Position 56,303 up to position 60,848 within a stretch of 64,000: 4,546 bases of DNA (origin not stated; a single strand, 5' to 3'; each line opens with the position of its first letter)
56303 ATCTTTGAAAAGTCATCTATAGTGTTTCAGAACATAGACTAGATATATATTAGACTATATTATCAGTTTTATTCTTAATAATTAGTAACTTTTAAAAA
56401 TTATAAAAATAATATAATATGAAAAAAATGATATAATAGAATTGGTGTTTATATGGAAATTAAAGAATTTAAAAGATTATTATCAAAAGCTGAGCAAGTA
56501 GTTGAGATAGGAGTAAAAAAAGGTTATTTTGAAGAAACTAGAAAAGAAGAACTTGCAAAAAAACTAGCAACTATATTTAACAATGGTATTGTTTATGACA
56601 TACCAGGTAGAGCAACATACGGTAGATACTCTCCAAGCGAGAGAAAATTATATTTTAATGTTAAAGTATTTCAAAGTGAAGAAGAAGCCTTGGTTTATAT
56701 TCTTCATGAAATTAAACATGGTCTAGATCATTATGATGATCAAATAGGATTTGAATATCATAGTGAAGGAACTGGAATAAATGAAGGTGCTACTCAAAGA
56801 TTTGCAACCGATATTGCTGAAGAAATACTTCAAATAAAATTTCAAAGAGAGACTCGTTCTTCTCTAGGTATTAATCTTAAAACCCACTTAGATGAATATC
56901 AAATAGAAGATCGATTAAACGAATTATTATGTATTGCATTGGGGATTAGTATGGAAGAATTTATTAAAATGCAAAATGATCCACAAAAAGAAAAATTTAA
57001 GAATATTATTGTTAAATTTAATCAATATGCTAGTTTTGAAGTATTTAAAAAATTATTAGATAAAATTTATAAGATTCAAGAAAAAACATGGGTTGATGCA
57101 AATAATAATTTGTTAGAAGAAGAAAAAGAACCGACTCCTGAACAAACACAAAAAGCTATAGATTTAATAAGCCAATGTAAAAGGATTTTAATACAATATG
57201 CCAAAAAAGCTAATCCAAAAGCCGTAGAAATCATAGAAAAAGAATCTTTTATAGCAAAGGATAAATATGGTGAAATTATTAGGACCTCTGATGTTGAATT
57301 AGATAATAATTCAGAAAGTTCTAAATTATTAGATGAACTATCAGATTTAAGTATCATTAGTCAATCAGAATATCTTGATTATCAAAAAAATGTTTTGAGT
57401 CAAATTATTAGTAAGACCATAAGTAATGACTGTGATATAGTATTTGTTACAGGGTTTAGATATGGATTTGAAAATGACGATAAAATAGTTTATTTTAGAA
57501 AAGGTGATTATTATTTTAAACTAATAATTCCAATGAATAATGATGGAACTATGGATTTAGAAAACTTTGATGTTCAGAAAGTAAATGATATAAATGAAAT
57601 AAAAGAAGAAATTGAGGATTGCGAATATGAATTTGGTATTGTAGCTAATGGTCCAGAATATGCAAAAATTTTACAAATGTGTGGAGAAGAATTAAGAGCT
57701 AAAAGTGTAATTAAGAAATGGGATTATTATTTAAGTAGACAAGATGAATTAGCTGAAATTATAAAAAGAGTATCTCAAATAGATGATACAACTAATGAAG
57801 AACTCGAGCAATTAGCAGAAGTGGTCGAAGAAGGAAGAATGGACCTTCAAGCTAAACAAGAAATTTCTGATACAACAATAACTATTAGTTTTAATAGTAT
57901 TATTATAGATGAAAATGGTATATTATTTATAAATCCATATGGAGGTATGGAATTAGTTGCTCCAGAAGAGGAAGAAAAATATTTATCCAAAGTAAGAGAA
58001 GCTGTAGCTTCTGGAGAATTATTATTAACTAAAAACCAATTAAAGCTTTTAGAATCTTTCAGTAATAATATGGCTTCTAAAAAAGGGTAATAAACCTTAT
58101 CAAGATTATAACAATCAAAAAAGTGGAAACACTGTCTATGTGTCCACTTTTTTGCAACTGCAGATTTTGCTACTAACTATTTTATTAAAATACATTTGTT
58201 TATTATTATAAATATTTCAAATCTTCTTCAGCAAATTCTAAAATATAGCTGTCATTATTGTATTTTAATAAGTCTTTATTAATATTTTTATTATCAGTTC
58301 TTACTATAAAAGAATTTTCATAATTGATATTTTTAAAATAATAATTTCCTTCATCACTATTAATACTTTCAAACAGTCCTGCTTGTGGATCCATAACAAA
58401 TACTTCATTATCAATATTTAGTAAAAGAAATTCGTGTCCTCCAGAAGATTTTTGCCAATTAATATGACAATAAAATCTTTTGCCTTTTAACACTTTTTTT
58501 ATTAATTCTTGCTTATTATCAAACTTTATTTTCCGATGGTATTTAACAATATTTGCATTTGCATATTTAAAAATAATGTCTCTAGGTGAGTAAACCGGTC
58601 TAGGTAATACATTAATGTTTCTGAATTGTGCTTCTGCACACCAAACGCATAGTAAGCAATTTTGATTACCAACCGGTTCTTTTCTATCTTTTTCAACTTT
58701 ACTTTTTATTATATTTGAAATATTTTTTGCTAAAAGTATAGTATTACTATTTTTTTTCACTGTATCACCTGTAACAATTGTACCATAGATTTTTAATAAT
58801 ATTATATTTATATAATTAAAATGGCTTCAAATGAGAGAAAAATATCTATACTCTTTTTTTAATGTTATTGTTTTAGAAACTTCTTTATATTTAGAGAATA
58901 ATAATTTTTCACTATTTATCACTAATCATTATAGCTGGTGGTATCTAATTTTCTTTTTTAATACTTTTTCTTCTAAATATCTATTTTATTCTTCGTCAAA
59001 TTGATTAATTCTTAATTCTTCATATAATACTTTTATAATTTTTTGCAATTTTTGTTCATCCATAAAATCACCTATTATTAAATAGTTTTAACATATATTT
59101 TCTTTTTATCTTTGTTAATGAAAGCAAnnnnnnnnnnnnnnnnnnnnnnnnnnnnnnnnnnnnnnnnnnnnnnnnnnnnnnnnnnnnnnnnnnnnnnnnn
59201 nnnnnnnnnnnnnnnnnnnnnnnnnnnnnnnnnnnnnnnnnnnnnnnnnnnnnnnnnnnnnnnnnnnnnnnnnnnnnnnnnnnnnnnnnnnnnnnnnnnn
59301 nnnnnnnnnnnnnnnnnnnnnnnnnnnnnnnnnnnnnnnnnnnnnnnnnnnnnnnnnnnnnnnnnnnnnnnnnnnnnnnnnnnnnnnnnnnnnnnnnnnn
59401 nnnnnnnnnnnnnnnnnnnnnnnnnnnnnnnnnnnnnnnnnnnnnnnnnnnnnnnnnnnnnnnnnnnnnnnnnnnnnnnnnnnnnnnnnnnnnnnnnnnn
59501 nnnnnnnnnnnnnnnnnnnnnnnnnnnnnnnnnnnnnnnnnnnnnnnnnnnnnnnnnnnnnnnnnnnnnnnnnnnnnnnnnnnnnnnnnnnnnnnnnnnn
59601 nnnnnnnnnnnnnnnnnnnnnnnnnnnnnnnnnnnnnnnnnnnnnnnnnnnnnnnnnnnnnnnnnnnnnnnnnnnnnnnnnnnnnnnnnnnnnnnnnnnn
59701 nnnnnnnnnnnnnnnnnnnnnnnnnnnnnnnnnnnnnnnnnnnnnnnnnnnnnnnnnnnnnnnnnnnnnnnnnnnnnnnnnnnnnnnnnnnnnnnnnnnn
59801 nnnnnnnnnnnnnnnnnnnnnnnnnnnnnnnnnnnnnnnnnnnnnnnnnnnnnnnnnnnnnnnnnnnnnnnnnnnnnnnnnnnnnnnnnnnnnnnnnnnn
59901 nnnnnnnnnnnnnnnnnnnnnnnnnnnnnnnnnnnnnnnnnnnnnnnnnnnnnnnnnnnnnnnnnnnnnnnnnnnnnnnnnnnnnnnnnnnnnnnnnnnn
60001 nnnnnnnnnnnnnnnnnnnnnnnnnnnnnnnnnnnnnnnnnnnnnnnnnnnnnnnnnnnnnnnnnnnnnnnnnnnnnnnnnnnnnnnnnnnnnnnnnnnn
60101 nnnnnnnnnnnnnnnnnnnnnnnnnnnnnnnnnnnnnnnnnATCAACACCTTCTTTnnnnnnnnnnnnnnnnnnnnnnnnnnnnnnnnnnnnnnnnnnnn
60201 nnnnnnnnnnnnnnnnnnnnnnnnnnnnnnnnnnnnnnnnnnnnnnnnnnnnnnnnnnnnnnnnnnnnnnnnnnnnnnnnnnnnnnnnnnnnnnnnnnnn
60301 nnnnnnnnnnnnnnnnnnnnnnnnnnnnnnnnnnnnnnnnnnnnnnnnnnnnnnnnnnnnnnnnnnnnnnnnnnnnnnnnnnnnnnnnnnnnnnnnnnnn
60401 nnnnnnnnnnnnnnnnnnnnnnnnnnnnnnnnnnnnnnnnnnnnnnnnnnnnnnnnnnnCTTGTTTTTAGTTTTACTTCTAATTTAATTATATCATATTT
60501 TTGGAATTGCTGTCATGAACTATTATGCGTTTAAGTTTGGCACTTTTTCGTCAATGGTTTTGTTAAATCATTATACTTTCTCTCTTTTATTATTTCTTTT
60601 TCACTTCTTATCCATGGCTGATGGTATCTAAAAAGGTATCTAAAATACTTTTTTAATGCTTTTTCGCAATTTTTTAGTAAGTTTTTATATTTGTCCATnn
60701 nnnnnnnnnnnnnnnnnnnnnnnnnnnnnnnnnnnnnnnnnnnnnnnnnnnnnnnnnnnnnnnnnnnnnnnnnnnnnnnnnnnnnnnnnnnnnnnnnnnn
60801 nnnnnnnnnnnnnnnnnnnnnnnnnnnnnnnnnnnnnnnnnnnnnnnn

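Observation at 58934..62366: Three copies of one conserved element, each upstream of a consecutive minus-strand transcription unit beside a WYL regulator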

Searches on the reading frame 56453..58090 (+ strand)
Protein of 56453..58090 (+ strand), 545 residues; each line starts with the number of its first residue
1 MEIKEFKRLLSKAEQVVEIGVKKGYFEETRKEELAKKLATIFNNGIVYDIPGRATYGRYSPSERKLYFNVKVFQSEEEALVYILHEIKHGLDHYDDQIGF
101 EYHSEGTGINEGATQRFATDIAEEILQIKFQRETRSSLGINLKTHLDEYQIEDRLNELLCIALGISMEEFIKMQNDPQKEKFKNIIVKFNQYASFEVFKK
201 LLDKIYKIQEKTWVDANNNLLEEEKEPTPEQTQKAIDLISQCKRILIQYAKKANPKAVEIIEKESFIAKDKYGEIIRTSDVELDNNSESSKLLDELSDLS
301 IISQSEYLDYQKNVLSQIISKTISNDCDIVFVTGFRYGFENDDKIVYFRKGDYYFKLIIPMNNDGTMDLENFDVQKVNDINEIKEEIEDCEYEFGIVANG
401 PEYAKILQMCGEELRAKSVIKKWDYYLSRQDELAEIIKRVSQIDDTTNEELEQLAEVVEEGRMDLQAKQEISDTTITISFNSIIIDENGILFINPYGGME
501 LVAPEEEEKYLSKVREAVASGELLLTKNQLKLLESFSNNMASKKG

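Call 6: search_protein_families(library=pfam, proteins=[window:56453-58090:+], max_evalue=0.1)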
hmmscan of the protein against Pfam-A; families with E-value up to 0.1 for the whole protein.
window:56453-58090:+ (545 aa): 1 family
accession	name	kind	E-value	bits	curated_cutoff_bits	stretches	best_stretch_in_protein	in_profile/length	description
PF10373.15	EST1_DNA_bind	-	0.014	15.4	22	1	129-232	113-199/282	Est1 DNA/RNA binding domain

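Call 7: search_protein_families(library=padloc, proteins=[window:56453-58090:+], max_evalue=0.1)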
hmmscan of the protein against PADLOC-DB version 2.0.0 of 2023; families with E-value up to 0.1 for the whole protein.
window:56453-58090:+ (545 aa): 0 families

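Call 42: search_protein_families(library=ncbifam, proteins=[window:56453-58090:+], max_evalue=0.01)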
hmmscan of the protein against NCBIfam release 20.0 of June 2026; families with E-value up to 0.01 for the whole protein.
window:56453-58090:+ (545 aa): 1 family
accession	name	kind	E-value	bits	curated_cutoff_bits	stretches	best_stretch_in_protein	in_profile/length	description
NF003339.0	PRK04351.1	equivalog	0.0029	17.2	113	1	40-94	20-72/149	SprT family protein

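Call 43: search_protein_families(library=phrogs, proteins=[window:56453-58090:+], max_evalue=0.01)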
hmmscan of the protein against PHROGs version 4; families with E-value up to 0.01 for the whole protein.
window:56453-58090:+ (545 aa): 0 families

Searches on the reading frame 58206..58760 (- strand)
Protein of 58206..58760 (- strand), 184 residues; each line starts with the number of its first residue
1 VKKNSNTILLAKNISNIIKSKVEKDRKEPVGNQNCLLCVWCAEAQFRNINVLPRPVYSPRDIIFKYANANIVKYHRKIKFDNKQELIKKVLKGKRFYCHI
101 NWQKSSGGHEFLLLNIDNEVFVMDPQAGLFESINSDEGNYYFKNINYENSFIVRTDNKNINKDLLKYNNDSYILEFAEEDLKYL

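Call 6: search_protein_families(library=pfam, proteins=[window:58206-58760:-], max_evalue=0.1)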
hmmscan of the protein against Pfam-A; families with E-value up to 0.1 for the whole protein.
window:58206-58760:- (184 aa): 1 family
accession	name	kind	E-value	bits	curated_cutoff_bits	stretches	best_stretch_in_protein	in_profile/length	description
PF15644.12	Gln_amidase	-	0.0039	18.7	24.1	1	81-128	62-113/114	Papain fold toxin 1, glutamine deamidase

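Call 7: search_protein_families(library=padloc, proteins=[window:58206-58760:-], max_evalue=0.1)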
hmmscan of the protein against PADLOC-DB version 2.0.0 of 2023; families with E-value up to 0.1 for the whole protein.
window:58206-58760:- (184 aa): 0 families

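Call 42: search_protein_families(library=ncbifam, proteins=[window:58206-58760:-], max_evalue=0.01)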
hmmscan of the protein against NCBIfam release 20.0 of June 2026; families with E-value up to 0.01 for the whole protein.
window:58206-58760:- (184 aa): 0 families

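Call 43: search_protein_families(library=phrogs, proteins=[window:58206-58760:-], max_evalue=0.01)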
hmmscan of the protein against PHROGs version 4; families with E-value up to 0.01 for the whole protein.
window:58206-58760:- (184 aa): 0 families

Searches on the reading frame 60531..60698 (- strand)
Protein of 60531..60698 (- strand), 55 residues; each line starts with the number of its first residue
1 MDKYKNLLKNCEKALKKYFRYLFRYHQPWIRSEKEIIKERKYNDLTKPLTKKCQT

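Call 6: search_protein_families(library=pfam, proteins=[window:60531-60698:-], max_evalue=0.1)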
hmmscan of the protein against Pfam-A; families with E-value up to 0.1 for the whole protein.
window:60531-60698:- (55 aa): 1 family
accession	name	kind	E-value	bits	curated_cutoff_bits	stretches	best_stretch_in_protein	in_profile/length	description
PF12912.12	N_NLPC_P60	-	0.046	14.3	25.4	1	12-52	52-92/118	NLPC_P60 stabilising domain, N term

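Call 7: search_protein_families(library=padloc, proteins=[window:60531-60698:-], max_evalue=0.1)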
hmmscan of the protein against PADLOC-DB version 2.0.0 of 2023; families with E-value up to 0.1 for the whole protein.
window:60531-60698:- (55 aa): 0 families
